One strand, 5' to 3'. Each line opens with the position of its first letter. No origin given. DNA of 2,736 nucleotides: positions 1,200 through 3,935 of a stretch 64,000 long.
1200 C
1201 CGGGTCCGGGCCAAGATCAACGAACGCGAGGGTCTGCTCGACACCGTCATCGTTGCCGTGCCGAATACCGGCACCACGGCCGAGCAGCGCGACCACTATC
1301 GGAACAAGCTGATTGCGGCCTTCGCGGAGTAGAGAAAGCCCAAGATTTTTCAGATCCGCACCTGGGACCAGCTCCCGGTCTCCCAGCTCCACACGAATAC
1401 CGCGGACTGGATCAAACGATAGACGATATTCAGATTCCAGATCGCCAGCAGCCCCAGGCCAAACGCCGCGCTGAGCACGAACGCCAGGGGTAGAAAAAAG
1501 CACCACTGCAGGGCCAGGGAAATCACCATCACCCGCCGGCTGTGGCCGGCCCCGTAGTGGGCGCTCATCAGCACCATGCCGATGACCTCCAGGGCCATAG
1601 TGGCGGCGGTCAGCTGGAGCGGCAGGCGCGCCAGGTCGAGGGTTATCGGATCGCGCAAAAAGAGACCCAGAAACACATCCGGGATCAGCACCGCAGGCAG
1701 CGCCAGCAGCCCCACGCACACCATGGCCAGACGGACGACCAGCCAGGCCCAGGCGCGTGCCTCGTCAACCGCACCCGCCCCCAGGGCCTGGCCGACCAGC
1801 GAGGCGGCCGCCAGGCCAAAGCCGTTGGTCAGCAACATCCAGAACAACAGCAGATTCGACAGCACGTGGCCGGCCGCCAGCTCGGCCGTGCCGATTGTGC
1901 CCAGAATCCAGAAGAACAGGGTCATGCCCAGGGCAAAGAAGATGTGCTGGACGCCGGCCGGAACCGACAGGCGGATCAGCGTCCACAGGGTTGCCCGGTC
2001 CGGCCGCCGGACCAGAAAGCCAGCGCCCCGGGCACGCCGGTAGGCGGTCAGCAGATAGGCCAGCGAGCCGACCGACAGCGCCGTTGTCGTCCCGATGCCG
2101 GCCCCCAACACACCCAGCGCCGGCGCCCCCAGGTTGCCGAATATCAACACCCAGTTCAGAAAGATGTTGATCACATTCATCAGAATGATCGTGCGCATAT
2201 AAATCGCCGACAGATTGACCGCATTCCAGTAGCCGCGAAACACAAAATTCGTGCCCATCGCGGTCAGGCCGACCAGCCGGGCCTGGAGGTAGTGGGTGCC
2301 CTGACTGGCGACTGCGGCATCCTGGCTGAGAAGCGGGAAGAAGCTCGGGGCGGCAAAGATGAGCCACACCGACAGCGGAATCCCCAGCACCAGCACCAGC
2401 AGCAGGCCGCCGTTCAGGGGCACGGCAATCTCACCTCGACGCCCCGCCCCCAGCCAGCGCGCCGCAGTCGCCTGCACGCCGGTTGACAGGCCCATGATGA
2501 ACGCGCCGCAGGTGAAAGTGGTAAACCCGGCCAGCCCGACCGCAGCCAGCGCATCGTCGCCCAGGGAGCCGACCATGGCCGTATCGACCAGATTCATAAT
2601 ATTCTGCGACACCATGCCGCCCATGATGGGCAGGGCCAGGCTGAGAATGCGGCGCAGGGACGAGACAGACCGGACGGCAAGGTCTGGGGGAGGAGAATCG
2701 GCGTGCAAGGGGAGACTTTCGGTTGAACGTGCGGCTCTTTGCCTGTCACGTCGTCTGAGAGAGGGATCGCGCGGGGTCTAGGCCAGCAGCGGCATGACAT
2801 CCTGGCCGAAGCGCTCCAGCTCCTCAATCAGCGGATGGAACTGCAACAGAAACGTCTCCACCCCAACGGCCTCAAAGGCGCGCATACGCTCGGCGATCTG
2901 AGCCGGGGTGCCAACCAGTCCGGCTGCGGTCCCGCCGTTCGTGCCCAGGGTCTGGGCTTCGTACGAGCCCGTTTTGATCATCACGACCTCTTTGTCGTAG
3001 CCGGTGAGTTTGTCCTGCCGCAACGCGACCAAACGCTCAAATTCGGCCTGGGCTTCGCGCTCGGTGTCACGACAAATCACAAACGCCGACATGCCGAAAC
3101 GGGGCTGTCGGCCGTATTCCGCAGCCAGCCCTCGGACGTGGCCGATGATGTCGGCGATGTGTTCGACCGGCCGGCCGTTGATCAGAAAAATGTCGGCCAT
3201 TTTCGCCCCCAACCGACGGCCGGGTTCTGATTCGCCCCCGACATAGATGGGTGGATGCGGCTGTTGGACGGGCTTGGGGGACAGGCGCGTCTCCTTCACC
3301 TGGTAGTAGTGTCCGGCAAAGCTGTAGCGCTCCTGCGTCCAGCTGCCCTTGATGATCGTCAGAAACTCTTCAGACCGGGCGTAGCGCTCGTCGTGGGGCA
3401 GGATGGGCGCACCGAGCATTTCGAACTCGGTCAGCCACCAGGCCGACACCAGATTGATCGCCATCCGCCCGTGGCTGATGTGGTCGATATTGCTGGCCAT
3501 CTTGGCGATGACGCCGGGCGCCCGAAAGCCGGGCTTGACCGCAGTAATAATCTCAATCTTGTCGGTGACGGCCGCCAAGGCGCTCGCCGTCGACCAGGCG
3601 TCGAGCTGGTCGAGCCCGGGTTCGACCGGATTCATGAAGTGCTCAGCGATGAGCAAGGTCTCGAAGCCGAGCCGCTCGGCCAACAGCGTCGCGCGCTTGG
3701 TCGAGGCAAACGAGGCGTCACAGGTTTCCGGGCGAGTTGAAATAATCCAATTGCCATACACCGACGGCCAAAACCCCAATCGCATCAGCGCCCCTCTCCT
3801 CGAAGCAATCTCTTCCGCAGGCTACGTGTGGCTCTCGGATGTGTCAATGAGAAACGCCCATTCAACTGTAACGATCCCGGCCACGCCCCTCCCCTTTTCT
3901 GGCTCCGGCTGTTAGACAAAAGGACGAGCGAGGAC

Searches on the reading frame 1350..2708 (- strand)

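Call 81: search_protein_families(library=pfam, proteins=[window:1350-2708:-], max_evalue=0.00001)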
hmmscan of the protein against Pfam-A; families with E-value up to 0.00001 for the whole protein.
window:1350-2708:- (452 aa): 1 family
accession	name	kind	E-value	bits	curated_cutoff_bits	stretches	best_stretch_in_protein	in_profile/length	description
PF01554.23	MatE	-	3.4e-40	137.8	24.9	2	27-187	1-161/161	MatE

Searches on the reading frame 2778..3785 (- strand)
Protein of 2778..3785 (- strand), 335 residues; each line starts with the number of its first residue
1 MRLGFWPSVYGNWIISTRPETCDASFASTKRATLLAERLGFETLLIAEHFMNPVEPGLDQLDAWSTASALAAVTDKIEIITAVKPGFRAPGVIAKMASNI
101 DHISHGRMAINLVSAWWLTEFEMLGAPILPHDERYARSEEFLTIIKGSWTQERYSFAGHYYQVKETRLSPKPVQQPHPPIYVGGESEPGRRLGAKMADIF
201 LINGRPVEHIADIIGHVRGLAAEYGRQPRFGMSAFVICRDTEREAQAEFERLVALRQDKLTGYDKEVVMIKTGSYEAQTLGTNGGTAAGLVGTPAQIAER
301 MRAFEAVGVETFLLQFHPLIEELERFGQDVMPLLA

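Call 81: search_protein_families(library=pfam, proteins=[window:2778-3785:-], max_evalue=0.00001)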
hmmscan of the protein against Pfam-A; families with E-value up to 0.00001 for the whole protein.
window:2778-3785:- (335 aa): 1 family
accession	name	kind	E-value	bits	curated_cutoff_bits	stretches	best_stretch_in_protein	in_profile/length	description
PF00296.26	Bac_luciferase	-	9.2e-67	226.1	27.9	1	24-310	20-313/314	Luciferase-like monooxygenase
